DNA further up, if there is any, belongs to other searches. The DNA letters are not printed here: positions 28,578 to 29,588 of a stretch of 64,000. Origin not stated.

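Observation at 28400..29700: AT-rich islet encoding a leaderless EndoG/NucA-family nuclease flanked by REP elements, with an overlapping small hydrophobic ORF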

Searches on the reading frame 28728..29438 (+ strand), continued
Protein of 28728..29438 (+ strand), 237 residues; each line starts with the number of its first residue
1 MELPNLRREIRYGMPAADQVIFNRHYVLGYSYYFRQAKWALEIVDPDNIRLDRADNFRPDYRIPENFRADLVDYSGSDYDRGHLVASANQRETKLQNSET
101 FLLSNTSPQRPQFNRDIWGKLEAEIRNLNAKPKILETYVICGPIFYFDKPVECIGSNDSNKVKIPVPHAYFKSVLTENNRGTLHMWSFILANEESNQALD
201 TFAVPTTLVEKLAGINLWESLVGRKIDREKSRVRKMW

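Call 10: find_related_loci(query=window:28728-29438:+, collection=genome_contigs, flank=4000)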
Query window:28728-29438:+ (237 aa) in genome_contigs; peptide patterns used: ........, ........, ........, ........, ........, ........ (x = any residue, [..] = any of these).
315 stretches matched a pattern; 209 encode a relative of the query (tblastn E <= 1e-3); the best 80 are kept; 80 distinct loci.
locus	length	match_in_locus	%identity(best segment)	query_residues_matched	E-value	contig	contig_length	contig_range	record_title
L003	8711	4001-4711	93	1-237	3e-154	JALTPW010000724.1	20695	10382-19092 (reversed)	MAG: Chromatiales bacterium isolate S140_maxbin2_scaf2bin.116 S140_NODE_443_length_20695_cov_4.992756, whole genome shot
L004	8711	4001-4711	92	1-237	1e-151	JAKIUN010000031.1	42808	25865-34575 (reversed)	MAG: Gammaproteobacteria bacterium isolate D100SM.bin.19 NODE_391_length_42808_cov_44.286099, whole genome shotgun seque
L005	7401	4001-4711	91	1-237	1e-151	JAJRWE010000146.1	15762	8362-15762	MAG: Gammaproteobacteria bacterium isolate Dive96_bin2.149 k141_1970335, whole genome shotgun sequence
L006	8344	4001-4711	83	1-237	6e-138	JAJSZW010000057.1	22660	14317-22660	MAG: Deltaproteobacteria bacterium isolate SM7059A Ga0402080_096, whole genome shotgun sequence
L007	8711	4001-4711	81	1-237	1e-136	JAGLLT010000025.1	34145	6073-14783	MAG: Candidatus Omnitrophota bacterium isolate RS_5_28 ROV157_5.bin.28.fa_25, whole genome shotgun sequence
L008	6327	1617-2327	81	1-237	2e-135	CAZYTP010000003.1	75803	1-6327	MAG TPA_asm: uncultured Syntrophales bacterium isolate SRP178699_co2_308 genome assembly, contig: NODE_72_length_75803_c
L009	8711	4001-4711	79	1-237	2e-134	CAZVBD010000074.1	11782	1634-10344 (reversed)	MAG TPA_asm: uncultured Thiohalobacter sp. isolate SRP128015_co1_470 genome assembly, contig: NODE_8620_length_11782_cov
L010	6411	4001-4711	81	1-237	1e-133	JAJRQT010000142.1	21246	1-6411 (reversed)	MAG: Bacteroidetes bacterium isolate Dive100_bin10.8 k141_785752, whole genome shotgun sequence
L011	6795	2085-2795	78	1-237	1e-132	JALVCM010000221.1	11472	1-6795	MAG: Thiohalobacter sp. isolate 134-614_metabat1_scaf2bin.038 134-614_scaffold_3097_c1, whole genome shotgun sequence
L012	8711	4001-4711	79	1-237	2e-132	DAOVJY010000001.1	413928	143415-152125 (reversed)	MAG TPA_asm: Candidatus Omnitrophota bacterium isolate CSMAG_1405 CSMAG_1405_k141_1397613_length_413928_cov_32.4802, who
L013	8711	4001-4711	78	1-237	4e-130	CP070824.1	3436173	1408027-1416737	MAG: Candidatus Zixiibacteriota bacterium isolate bin1124 chromosome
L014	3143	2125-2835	78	1-237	3e-134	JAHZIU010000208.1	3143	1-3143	MAG: Betaproteobacteria bacterium isolate P_S1_bin.11 k141_445522, whole genome shotgun sequence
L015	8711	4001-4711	78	1-237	4e-129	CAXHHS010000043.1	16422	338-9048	MAG TPA_asm: uncultured bacterium isolate SRR12479933_metabat2_5 genome assembly, contig: ERZ4874384.241, whole genome s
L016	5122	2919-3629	79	1-237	9e-130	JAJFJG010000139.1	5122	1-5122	MAG: Nitrosomonas sp. isolate OFTM113 OFTM113_138, whole genome shotgun sequence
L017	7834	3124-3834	79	1-237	8e-129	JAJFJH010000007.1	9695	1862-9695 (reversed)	MAG: Nitrosomonas sp. isolate OFTM190 OFTM190_6, whole genome shotgun sequence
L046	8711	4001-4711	68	1-237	1e-112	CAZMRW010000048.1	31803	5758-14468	MAG TPA_asm: uncultured Methylococcaceae bacterium isolate binchicken_co245_326 genome assembly, contig: NODE_1209_lengt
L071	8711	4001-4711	65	1-237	1e-107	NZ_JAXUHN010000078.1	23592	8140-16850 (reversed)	Methylomicrobium sp. Wu6 k119_110, whole genome shotgun sequence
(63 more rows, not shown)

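Call 27: search_protein_families(library=pfam, proteins=[L003:4796-5299:-, L005:5026-5547:-, L006:4708-4917:+, L006:3617-3988:+, L007:4883-5314:+, L007:3389-3817:+, L008:2577-3017:+, L013:4783-4977:+, L046:4728-5114:+, L071:3546-4001:+], max_evalue=0.01)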
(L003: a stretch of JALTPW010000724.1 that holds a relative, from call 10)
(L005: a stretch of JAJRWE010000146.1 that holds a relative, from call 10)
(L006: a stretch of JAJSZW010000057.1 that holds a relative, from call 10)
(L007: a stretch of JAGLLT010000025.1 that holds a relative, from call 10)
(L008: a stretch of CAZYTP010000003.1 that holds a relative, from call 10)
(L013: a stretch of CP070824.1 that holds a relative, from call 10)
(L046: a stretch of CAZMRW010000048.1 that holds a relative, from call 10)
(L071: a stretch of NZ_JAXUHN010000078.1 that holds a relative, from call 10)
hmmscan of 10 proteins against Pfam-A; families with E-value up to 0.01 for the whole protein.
L003:4796-5299:- (167 aa): 0 families

L005:5026-5547:- (173 aa): 0 families

L006:4708-4917:+ (69 aa): 2 families
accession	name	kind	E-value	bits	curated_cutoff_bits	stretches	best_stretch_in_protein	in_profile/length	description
PF13412.12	HTH_24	-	0.0024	17.9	21.9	1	32-55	17-40/48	Winged helix-turn-helix DNA-binding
PF12802.13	MarR_2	-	0.0066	17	27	1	33-58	21-46/61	MarR family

L006:3617-3988:+ (123 aa): 1 family
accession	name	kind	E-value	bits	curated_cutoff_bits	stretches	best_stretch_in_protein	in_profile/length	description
PF01797.21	Y1_Tnp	-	2.2e-11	44.3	23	1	14-120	7-119/121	Transposase IS200 like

L007:4883-5314:+ (143 aa): 1 family
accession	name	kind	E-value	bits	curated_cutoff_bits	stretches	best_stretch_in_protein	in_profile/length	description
PF20475.3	DUF6717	-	5.7e-12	46.5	27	1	35-137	5-113/115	Family of unknown function (DUF6717)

L007:3389-3817:+ (142 aa): 0 families

L008:2577-3017:+ (146 aa): 1 family
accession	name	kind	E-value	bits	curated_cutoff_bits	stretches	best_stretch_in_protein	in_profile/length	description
PF00254.34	FKBP_C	-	4.9e-26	91.3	21.1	1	3-142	4-93/94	FKBP-type peptidyl-prolyl cis-trans isomerase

L013:4783-4977:+ (64 aa): 0 families

L046:4728-5114:+ (128 aa): 0 families

L071:3546-4001:+ (151 aa): 0 families

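Call 30: search_dna_similar(query=window:28728-29438:+, collection=phages, mode=protein, max_rows=25)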
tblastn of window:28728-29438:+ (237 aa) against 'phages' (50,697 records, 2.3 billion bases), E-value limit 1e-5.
Records with a match: 36; places in all: 36; records where one place covers at least 80% of the query: 9.
Best place of each record, by identity: <60% 36.
By first word of the organism name: Bacteriophage 13; Klebsiella 9; Campylobacter 6; Acinetobacter 2; Yersinia 2; Ralstonia 1; Sinorhizobium 1; Xanthomonas 1; uncultured 1.
By host as written in the record: - 16; Klebsiella pneumoniae 5; Klebsiella sp. 2; Ralstonia solanacearum 1; Sinohrizobium meliloti NRRL L-50 1; Yersinia ruckeri 1; Campylobacter jejuni subsp. jejuni 00-2425 1; Campylobacter jejuni subsp. jejuni 00-6200 1; and 8 more.
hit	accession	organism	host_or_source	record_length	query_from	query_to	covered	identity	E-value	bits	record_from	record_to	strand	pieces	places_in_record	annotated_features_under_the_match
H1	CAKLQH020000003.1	Acinetobacter phage MD-2021a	not known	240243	20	222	86%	33.2%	1e-20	96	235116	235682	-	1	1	nucA: Nuclease precursor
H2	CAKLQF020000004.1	Acinetobacter phage MD-2021a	not known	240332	20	222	86%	33.2%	1e-20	96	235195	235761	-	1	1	nucA: Nuclease precursor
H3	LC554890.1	Ralstonia phage RP13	Ralstonia solanacearum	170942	17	221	86%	30.8%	2e-15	81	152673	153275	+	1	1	DNA/RNA non-specific endonuclease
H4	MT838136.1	Bacteriophage sp.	human fecal samples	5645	18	221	86%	30.6%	6e-21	96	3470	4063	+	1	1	record has no annotation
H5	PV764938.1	Sinorhizobium phage Phosso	Sinohrizobium meliloti NRRL L-50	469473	21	228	88%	29.7%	1e-14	78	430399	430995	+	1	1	DNA/RNA non-specific endonuclease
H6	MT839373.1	Bacteriophage sp.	human fecal samples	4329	17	221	86%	30.0%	3e-21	97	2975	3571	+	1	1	record has no annotation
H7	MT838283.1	Bacteriophage sp.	human fecal samples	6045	1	221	93%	27.8%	1e-12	72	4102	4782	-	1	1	record has no annotation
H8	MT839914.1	Bacteriophage sp.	human fecal samples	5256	24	221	84%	28.9%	4e-10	65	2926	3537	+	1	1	record has no annotation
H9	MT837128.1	Bacteriophage sp.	human fecal samples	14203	18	221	86%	26.5%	1e-9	63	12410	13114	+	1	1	record has no annotation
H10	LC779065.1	Yersinia phage vB_Yru_GN1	Yersinia ruckeri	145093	46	216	72%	31.5%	4e-12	71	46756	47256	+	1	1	DNA/RNA non-specific endonuclease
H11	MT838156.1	Bacteriophage sp.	human fecal samples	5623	53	235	77%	29.0%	1e-11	69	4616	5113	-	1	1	record has no annotation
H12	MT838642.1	Bacteriophage sp.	human fecal samples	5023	1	176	74%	29.3%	1e-11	69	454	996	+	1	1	record has no annotation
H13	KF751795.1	Campylobacter phage CJIE4-3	Campylobacter jejuni subsp. jejuni ...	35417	17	193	75%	28.3%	1e-14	78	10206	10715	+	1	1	nucA: DNA/RNA non-specific endonuclease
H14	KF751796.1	Campylobacter phage CJIE4-4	Campylobacter jejuni subsp. jejuni ...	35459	17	193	75%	28.3%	1e-14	78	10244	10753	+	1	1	nucA: DNA/RNA non-specific endonuclease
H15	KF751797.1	Campylobacter phage CJIE4-5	Campylobacter jejuni subsp. jejuni ...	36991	17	193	75%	28.3%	1e-14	78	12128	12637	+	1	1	nucA: DNA/RNA non-specific endonuclease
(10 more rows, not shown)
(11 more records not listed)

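Call 31: search_dna_similar(query=window:28728-29438:+, collection=plasmids, mode=protein, max_rows=25)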
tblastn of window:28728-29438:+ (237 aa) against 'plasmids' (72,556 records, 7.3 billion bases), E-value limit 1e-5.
Records with a match: 303; places in all: 322; records where one place covers at least 80% of the query: 158.
Best place of each record, by identity: <60% 303.
By first word of the organism name: Piscirickettsia 77; Acetobacter 20; Cupriavidus 18; Campylobacter 16; Nostoc 14; Aeromonas 9; Bacillus 8; Polaromonas 7; Acinetobacter 6; Burkholderia 6; and 68 more.
By predicted mobility (MOB-suite, as given by PLSDB): non-mobilizable 199; conjugative 60; mobilizable 44.
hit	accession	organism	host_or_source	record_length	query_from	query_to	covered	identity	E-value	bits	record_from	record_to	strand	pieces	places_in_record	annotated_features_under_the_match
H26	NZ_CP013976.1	Piscirickettsia salmonis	Salmo salar,culture,liver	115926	10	237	96%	35.5%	2e-30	125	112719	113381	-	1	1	DNA/RNA non-specific endonuclease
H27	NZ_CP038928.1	Piscirickettsia salmonis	Salmo salar,cell culture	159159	10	237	96%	35.5%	2e-30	125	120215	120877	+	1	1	DNA/RNA non-specific endonuclease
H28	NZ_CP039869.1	Piscirickettsia salmonis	Oncorhynchus kisutch,cell culture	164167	10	237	96%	35.5%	2e-30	125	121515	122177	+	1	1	DNA/RNA non-specific endonuclease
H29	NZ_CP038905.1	Piscirickettsia salmonis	Oncorhynchus mykiss,cell culture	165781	10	237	96%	35.5%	2e-30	125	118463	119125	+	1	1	DNA/RNA non-specific endonuclease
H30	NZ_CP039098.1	Piscirickettsia salmonis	Oncorhynchus kisutch,cell culture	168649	10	237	96%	35.5%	2e-30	125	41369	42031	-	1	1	DNA/RNA non-specific endonuclease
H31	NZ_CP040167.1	Piscirickettsia salmonis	Salmo salar,cell culture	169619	10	237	96%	35.5%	2e-30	125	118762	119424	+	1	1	DNA/RNA non-specific endonuclease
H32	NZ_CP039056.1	Piscirickettsia salmonis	Oncorhynchus mykiss,cell culture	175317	10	237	96%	35.5%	2e-30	125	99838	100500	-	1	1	DNA/RNA non-specific endonuclease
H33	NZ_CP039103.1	Piscirickettsia salmonis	Oncorhynchus kisutch,cell culture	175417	10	237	96%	35.5%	2e-30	125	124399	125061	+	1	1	DNA/RNA non-specific endonuclease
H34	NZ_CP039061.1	Piscirickettsia salmonis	Oncorhynchus mykiss,cell culture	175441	10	237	96%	35.5%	2e-30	125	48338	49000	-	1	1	DNA/RNA non-specific endonuclease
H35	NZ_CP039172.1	Piscirickettsia salmonis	Oncorhynchus mykiss,cell culture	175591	10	237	96%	35.5%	2e-30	125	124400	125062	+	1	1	DNA/RNA non-specific endonuclease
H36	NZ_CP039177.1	Piscirickettsia salmonis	Oncorhynchus mykiss,cell culture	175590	10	237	96%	35.5%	2e-30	125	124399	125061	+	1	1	DNA/RNA non-specific endonuclease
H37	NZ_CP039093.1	Piscirickettsia salmonis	Oncorhynchus kisutch,cell culture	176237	10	237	96%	35.5%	2e-30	125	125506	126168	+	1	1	DNA/RNA non-specific endonuclease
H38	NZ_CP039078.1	Piscirickettsia salmonis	Oncorhynchus kisutch,cell culture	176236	10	237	96%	35.5%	2e-30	125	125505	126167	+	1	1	DNA/RNA non-specific endonuclease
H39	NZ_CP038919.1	Piscirickettsia salmonis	Oncorhynchus kisutch,cell culture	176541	10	237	96%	35.5%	2e-30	125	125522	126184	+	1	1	DNA/RNA non-specific endonuclease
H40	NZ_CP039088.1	Piscirickettsia salmonis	Oncorhynchus kisutch,cell culture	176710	10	237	96%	35.5%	2e-30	125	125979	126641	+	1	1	DNA/RNA non-specific endonuclease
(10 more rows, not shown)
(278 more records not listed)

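Call 36: search_protein_representatives(protein=window:28728-29438:+)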
Query: 237 residues. Proteins with E-value up to 0.001 (for the whole library): 8468; up to 1e-10: 3180; up to 1e-30: 40. The best 150 are listed.
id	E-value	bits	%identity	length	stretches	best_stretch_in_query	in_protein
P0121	1.5e-68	247.1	53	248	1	1-231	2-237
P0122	3.6e-67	242.6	48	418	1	2-237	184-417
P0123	8.4e-67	241.4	50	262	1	1-237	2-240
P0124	1.6e-56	207.7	46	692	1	7-237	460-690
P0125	1.8e-56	207.6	47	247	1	1-237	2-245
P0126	9.4e-55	201.9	47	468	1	4-224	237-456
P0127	1.9e-52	194.4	48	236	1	2-219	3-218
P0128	3.3e-52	193.6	66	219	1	42-172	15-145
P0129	3.6e-51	190.2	65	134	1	107-237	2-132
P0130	5.2e-49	183.1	59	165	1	6-155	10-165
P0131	1.2e-47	178.6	66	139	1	14-149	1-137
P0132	3.9e-47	177.0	52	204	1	2-157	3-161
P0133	5.2e-41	156.9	54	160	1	52-194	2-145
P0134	1.7e-40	155.2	34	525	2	18-221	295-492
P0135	3.9e-40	154.1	68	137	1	28-133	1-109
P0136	6.5e-40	153.3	42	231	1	12-237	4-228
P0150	4.8e-32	127.6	38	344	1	20-237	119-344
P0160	8.9e-31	123.5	25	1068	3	9-196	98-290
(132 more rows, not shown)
